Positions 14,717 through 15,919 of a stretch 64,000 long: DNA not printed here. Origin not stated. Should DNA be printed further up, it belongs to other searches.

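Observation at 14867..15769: NusB fused to a Nudix-like C-terminal domain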

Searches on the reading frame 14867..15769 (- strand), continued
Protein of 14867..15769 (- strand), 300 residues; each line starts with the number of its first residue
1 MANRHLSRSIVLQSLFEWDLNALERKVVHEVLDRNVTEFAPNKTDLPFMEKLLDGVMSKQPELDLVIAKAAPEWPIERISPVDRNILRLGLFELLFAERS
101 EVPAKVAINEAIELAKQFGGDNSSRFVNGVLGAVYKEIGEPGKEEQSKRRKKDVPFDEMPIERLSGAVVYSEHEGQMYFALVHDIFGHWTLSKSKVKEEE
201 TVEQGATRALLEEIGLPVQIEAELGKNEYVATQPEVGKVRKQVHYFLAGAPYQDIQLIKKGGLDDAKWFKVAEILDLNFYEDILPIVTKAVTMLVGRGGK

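Call 24: find_homologous_proteins(query=A2, max_evalue=1e-10)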
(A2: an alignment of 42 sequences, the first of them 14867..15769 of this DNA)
Query A2 (42 sequences) (300 aa, profile of the alignment): 8000 proteins with E <= 1e-10 among 8000 candidates; the best 120 are listed.
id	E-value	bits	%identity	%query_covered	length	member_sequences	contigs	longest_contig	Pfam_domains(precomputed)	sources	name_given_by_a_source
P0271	1.8e-121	423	-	-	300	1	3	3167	PF00293.35,PF01029.24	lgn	-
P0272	1.8e-121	423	-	-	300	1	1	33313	PF00293.35,PF01029.24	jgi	jgi:N utilization substance protein B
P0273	2.3e-121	423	58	98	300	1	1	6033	PF00293.35,PF01029.24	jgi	jgi:N utilization substance protein B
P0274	2.4e-121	423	78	99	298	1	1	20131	PF00293.35,PF01029.24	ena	-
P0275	4.6e-121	422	80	99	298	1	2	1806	PF00293.35,PF01029.24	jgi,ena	-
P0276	6.9e-121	421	-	-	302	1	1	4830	PF00293.35,PF01029.24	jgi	jgi:transcription antitermination protein NusB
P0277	1.2e-120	420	58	98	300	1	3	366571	PF00293.35,PF01029.24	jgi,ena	-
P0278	1.5e-120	420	-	-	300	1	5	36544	PF00293.35,PF01029.24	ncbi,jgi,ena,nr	ncbi:MAG TPA: transcription antitermination factor NusB [Candidatus Paceibacterota bacterium]|nr:tra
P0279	1.5e-120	420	-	-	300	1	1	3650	PF00293.35,PF01029.24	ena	-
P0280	1.8e-120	420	78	99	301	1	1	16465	PF00293.35,PF01029.24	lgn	-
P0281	2.0e-120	420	-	-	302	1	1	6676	PF00293.35,PF01029.24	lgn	-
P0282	2.7e-120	419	-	-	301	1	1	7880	PF00293.35,PF01029.24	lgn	-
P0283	3.1e-120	419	-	-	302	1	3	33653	PF00293.35,PF01029.24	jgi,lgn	-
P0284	3.2e-120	419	61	98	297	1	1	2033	PF00293.35,PF01029.24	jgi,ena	-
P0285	3.7e-120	419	58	98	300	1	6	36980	PF00293.35,PF01029.24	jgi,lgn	-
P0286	3.9e-120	419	80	99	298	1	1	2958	PF00293.35,PF01029.24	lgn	-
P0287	4.2e-120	419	77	99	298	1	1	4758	PF00293.35,PF01029.24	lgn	-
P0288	5.4e-120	418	-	-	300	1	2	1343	PF00293.35,PF01029.24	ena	-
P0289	5.6e-120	418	-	-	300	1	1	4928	PF00293.35,PF01029.24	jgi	jgi:N utilization substance protein B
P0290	7.3e-120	418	-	-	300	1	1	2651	PF00293.35,PF01029.24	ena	-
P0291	8.2e-120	418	-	-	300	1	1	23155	PF00293.35,PF01029.24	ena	-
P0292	8.8e-120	418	-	-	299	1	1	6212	PF00293.35,PF01029.24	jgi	jgi:N utilization substance protein B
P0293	9.8e-120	417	58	98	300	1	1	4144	PF00293.35,PF01029.24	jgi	-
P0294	1.1e-119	417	78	99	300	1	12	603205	PF00293.35,PF01029.24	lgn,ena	-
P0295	1.2e-119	417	77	99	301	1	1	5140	PF00293.35,PF01029.24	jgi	jgi:N utilization substance protein B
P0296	1.3e-119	417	80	99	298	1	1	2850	PF00293.35,PF01029.24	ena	-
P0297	1.4e-119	417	78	99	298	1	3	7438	PF00293.35,PF01029.24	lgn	-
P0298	1.5e-119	417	-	-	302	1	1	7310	PF00293.35,PF01029.24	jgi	jgi:N utilization substance protein B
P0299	1.5e-119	417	-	-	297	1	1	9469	PF00293.35,PF01029.24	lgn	-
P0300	1.6e-119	417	-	-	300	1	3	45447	PF00293.35,PF01029.24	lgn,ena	-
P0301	1.7e-119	417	-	-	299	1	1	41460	PF00293.35,PF01029.24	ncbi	ncbi:MAG: transcription antitermination factor NusB [Patescibacteria group bacterium]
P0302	1.8e-119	417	81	99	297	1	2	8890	PF00293.35,PF01029.24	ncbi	-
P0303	1.9e-119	417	81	99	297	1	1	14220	PF00293.35,PF01029.24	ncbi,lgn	-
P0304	1.9e-119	417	83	100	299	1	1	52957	PF00293.35,PF01029.24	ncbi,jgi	jgi:N utilization substance protein B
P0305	1.9e-119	417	76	100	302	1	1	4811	PF00293.35,PF01029.24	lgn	-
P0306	2.1e-119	416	78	99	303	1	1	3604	PF00293.35,PF01029.24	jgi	-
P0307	2.2e-119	416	77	99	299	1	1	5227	PF00293.35,PF01029.24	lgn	-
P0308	2.8e-119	416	63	98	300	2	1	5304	PF00293.35,PF01029.24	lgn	-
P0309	3.0e-119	416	81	99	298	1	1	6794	PF00293.35,PF01029.24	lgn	-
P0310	3.4e-119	416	81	100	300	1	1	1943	PF00293.35,PF01029.24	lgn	-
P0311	3.4e-119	416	62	98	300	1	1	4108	PF00293.35,PF01029.24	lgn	-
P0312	3.5e-119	416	-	-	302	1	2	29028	PF00293.35,PF01029.24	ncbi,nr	ncbi:transcription antitermination factor NusB [Patescibacteria group bacterium]|nr:transcription an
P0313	3.6e-119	416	-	-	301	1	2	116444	PF00293.35,PF01029.24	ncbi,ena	ncbi:MAG: transcription antitermination factor NusB [Candidatus Paceibacterota bacterium]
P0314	3.6e-119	416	80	99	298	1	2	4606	PF00293.35,PF01029.24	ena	-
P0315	3.8e-119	416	76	98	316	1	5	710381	PF00293.35,PF01029.24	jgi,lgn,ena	-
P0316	3.8e-119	416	-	-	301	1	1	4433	PF00293.35,PF01029.24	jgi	-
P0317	3.9e-119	416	61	98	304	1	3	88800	PF00293.35,PF01029.24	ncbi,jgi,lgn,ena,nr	ncbi:transcription antitermination factor NusB [Patescibacteria group bacterium]|nr:transcription an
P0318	4.0e-119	415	78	99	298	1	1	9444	PF00293.35,PF01029.24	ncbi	-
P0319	4.1e-119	415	74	99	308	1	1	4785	PF00293.35,PF01029.24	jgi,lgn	-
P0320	4.7e-119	415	73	99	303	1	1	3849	PF00293.35,PF01029.24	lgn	-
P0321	5.2e-119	415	74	99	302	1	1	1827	PF00293.35,PF01029.24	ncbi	-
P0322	5.5e-119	415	-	-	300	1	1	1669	PF00293.35,PF01029.24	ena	-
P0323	5.5e-119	415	64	98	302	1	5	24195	PF00293.35,PF01029.24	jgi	jgi:N utilization substance protein B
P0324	5.6e-119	415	-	-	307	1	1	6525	PF00293.35,PF01029.24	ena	-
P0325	5.7e-119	415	80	99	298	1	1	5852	PF00293.35,PF01029.24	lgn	-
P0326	5.9e-119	415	75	100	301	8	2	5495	PF00293.35,PF01029.24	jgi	-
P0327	6.1e-119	415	61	98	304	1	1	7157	PF00293.35,PF01029.24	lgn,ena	-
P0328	6.2e-119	415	78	99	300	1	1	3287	PF00293.35,PF01029.24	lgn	-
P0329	6.2e-119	415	-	-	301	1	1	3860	PF00293.35,PF01029.24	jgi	-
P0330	6.5e-119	415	63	99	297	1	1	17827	PF00293.35,PF01029.24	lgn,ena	-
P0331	7.0e-119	415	-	-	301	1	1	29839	PF00293.35,PF01029.24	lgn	-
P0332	7.3e-119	415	59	100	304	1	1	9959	PF00293.35,PF01029.24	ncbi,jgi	ncbi:MAG: transcription antitermination factor NusB [Candidatus Paceibacterota bacterium]|jgi:N util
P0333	7.4e-119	415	83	100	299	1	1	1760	PF00293.35,PF01029.24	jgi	jgi:N utilization substance protein B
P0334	7.5e-119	415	-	-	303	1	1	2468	PF00293.35,PF01029.24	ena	-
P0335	7.8e-119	415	76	99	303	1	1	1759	PF00293.35,PF01029.24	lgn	-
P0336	8.0e-119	414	78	99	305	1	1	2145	PF00293.35,PF01029.24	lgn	-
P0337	8.7e-119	414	83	100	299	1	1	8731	PF00293.35,PF01029.24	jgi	jgi:N utilization substance protein B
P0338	9.3e-119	414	82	99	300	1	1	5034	PF00293.35,PF01029.24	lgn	-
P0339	9.5e-119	414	-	-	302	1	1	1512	PF00293.35,PF01029.24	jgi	-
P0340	9.8e-119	414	60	100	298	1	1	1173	PF00293.35,PF01029.24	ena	-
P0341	9.8e-119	414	62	98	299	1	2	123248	PF00293.35,PF01029.24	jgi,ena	-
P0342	1.0e-118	414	74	100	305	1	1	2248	PF00293.35,PF01029.24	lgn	-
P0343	1.0e-118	414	74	99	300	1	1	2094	PF00293.35,PF01029.24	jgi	jgi:N utilization substance protein B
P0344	1.0e-118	414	-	-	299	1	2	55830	PF00293.35,PF01029.24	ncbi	-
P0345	1.0e-118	414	80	99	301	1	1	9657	PF00293.35,PF01029.24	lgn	-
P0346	1.1e-118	414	61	98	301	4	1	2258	PF00293.35,PF01029.24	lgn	-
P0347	1.2e-118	414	-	-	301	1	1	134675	PF00293.35,PF01029.24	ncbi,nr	ncbi:MAG: transcription antitermination factor NusB [Candidatus Nomurabacteria bacterium]|nr:transcr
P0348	1.2e-118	414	80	99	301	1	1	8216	PF00293.35,PF01029.24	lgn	-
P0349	1.2e-118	414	79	100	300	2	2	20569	PF00293.35,PF01029.24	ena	-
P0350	1.3e-118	414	-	-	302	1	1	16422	PF00293.35,PF01029.24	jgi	-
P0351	1.3e-118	414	82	100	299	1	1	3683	PF00293.35,PF01029.24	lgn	-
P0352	1.3e-118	414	-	-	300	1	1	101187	PF00293.35,PF01029.24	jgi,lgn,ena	-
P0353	1.3e-118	414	76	99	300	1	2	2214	PF00293.35,PF01029.24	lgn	-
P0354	1.4e-118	414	77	99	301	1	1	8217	PF00293.35,PF01029.24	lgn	-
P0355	1.4e-118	414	-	-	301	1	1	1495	PF00293.35,PF01029.24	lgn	-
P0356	1.4e-118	414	77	100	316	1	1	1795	PF00293.35,PF01029.24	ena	-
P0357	1.5e-118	414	61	98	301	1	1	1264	PF00293.35,PF01029.24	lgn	-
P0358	1.5e-118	414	-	-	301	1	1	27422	PF00293.35,PF01029.24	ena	-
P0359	1.5e-118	414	-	-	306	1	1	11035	PF00293.35,PF01029.24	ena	-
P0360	1.6e-118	414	-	-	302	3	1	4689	PF00293.35,PF01029.24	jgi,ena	-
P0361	1.6e-118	414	-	-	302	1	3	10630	PF00293.35,PF01029.24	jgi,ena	-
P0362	1.6e-118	414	59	98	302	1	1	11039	PF00293.35,PF01029.24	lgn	-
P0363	1.6e-118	413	-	-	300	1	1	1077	PF00293.35,PF01029.24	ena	-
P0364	1.7e-118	413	75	99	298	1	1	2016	PF00293.35,PF01029.24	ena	-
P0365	1.7e-118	413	59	98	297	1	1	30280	PF00293.35,PF01029.24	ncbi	-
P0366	1.8e-118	413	-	-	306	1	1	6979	PF00293.35,PF01029.24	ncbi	-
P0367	1.8e-118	413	83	100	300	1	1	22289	PF00293.35,PF01029.24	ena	-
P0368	2.0e-118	413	-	-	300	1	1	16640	PF00293.35,PF01029.24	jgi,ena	-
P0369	2.0e-118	413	62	98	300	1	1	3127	PF00293.35,PF01029.24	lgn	-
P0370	2.1e-118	413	83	100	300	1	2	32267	PF00293.35,PF01029.24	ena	-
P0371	2.1e-118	413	-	-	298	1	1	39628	PF00293.35,PF01029.24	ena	-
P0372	2.2e-118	413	61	98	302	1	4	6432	PF00293.35,PF01029.24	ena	-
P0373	2.2e-118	413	64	98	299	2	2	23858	PF00293.35,PF01029.24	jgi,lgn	-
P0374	2.2e-118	413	-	-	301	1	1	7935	PF00293.35,PF01029.24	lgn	-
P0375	2.2e-118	413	-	-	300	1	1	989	PF00293.35,PF01029.24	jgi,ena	-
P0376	2.3e-118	413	-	-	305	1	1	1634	PF00293.35,PF01029.24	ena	-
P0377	2.4e-118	413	-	-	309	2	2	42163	PF00293.35,PF01029.24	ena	-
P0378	2.4e-118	413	72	99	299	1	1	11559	PF00293.35,PF01029.24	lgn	-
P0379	2.4e-118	413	78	99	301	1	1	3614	PF00293.35,PF01029.24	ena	-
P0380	2.5e-118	413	61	98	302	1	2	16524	PF00293.35,PF01029.24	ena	-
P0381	2.5e-118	413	76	99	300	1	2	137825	PF00293.35,PF01029.24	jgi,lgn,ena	-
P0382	2.5e-118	413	74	99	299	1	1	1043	PF00293.35,PF01029.24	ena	-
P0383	2.5e-118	413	-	-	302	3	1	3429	PF00293.35,PF01029.24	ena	-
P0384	2.6e-118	413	-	-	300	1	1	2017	PF00293.35,PF01029.24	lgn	-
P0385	2.6e-118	413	-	-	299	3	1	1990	PF00293.35,PF01029.24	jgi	jgi:N utilization substance protein B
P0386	2.7e-118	413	76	99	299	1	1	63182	PF00293.35,PF01029.24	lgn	-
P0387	2.7e-118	413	-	-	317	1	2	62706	PF00293.35,PF01029.24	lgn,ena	-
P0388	2.7e-118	413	-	-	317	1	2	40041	PF00293.35,PF01029.24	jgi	jgi:N utilization substance protein B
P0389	2.8e-118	413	-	-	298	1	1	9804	PF00293.35,PF01029.24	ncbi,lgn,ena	-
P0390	2.9e-118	413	-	-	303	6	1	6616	PF00293.35,PF01029.24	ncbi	-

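Call 33: predict_structure(alignment_id=A3)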
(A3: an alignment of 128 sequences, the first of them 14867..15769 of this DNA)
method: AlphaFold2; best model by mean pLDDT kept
length: 300 residues; sequences in the alignment: 128
mean_pLDDT: 86.3   pTM: 0.69
mean pLDDT of the five models: 86.3, 85.1, 84.5, 84.5, 83.2
residues with pLDDT >= 90: 174; 70-90: 97; 50-70: 14; < 50: 15
segments of 3 or more residues with pLDDT < 50: 143-152
pLDDT, mean of each block of 10 residues (from residue 1): 84 93 87 92 85 94 91 89 96 85 87 96 95 81 40 67 93 93 89 90 94 93 88 63 95 87 88 89 91 76
secondary structure, 60 per line:
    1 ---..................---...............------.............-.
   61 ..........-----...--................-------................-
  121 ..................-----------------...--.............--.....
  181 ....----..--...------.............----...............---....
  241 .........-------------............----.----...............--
elements in order: H4-21 H25-39 H46-58 H60-70 H81-96 H104-119 H121-138 E161-173 E176-184 E193-195 H202-214 E219-233 E237-249 E263-270 H271-274 H284-298

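Call 35: fold_search(model_id=the predicted structure, library=pdb)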
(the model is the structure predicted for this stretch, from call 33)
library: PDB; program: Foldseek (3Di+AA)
matches with E <= 10: 829; with E <= 0.001: 537
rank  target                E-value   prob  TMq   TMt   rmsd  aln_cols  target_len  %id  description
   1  3i7u_A                6.2e-10  1.00  0.41  0.88   2.2       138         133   24  Crystal structure of AP4A hydrolase (aq_158) from Aquifex aeolicus VF5 (released 2009-07-21)
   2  3i7u_C                1.3e-09  1.00  0.39  0.84   2.6       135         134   24  Crystal structure of AP4A hydrolase (aq_158) from Aquifex aeolicus VF5 (released 2009-07-21)
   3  3gz8_A                4.3e-09  1.00  0.39  0.72   4.6       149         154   21  Cocrystal structure of NUDIX domain of Shewanella oneidensis NrtR complexed with ADP ribose (released 2009-06-09)
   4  3gz8_C                5.7e-09  1.00  0.38  0.69   4.7       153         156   22  Cocrystal structure of NUDIX domain of Shewanella oneidensis NrtR complexed with ADP ribose (released 2009-06-09)
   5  9cxx_A                1.6e-08  1.00  0.39  0.40   2.5       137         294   26  Structure of Rv2985, a Nudix diadenosine polyphosphatase from M. tuberculosis, in complex with putative ATP (released 2026-01-14)
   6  1vc8_A                2.2e-08  1.00  0.38  0.86   2.4       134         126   25  Crystal Structure of a T.thermophilus HB8 Ap6A Hydrolase Ndx1-Ap6A Complex (released 2005-04-26)
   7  1ktg_A                2.4e-08  1.00  0.39  0.80   2.4       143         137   24  Crystal Structure of a C. elegans Ap4A Hydrolase Binary Complex (released 2002-05-08)
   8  4mpo_B                3.7e-08  1.00  0.39  0.73   3.6       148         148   24  1.90 A resolution structure of CT771 from Chlamydia trachomatis Bound to Hydrolyzed Ap4A Products (released 2014-01-22)
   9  4mpo_A                4.0e-08  1.00  0.41  0.80   2.8       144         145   24  1.90 A resolution structure of CT771 from Chlamydia trachomatis Bound to Hydrolyzed Ap4A Products (released 2014-01-22)
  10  6m72                  4.6e-08  1.00  0.38  0.39   2.1       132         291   26  Crystal structure of Mycobacterium smegmatis MutT1 in complex with 8-oxo-dGDP (released 2020-10-14)
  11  4mpo_E                5.2e-08  1.00  0.38  0.75   3.5       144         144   24  1.90 A resolution structure of CT771 from Chlamydia trachomatis Bound to Hydrolyzed Ap4A Products (released 2014-01-22)
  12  5gg5                  5.5e-08  1.00  0.37  0.38   2.6       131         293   25  Crystal structure of Mycobacterium smegmatis MutT1 (released 2017-04-19)
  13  9cxx_B                6.8e-08  1.00  0.35  0.38   3.7       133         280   24  Structure of Rv2985, a Nudix diadenosine polyphosphatase from M. tuberculosis, in complex with putative ATP (released 2026-01-14)
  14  5ggc_A                7.1e-08  1.00  0.38  0.40   2.0       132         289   26  Crystal structure of Mycobacterium smegmatis MutT1 in complex with phosphate and magnesium ions (excess magnesium, I) (released 2017-04-19)
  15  4mpo_F                8.0e-08  1.00  0.39  0.78   2.7       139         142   25  1.90 A resolution structure of CT771 from Chlamydia trachomatis Bound to Hydrolyzed Ap4A Products (released 2014-01-22)
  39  1ktg_B                3.6e-07  1.00  0.36  0.75   3.2       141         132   23  Crystal Structure of a C. elegans Ap4A Hydrolase Binary Complex (released 2002-05-08)
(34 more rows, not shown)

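Call 37: search_protein_families(library=pfam, proteins=[P0243, P0246, P0129, P0130], max_evalue=0.001)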
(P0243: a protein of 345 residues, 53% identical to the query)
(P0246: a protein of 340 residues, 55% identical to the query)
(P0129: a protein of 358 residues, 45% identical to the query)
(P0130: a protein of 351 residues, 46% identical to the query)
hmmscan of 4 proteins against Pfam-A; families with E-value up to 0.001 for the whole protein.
P0243 (345 aa): 1 family
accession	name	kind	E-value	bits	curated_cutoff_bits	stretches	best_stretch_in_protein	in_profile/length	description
PF01029.23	NusB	-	1.1e-35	123.4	23.1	1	7-132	3-131/133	NusB family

P0246 (340 aa): 1 family
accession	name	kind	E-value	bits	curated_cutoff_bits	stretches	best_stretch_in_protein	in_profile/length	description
PF01029.23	NusB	-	3.8e-32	111.9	23.1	1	7-132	3-131/133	NusB family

P0129 (358 aa): 2 families
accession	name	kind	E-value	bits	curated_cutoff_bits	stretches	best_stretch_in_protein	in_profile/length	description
PF01029.23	NusB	-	6.7e-32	111.1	23.1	1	7-137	3-133/133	NusB family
PF00293.34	NUDIX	-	1.8e-09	38.1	21.1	1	188-282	27-122/134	NUDIX domain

P0130 (351 aa): 2 families
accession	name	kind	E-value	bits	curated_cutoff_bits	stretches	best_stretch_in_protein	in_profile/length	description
PF01029.23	NusB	-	6.3e-33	114.4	23.1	1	9-138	3-132/133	NusB family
PF00293.34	NUDIX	-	0.00013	22.4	21.1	1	168-294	6-132/134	NUDIX domain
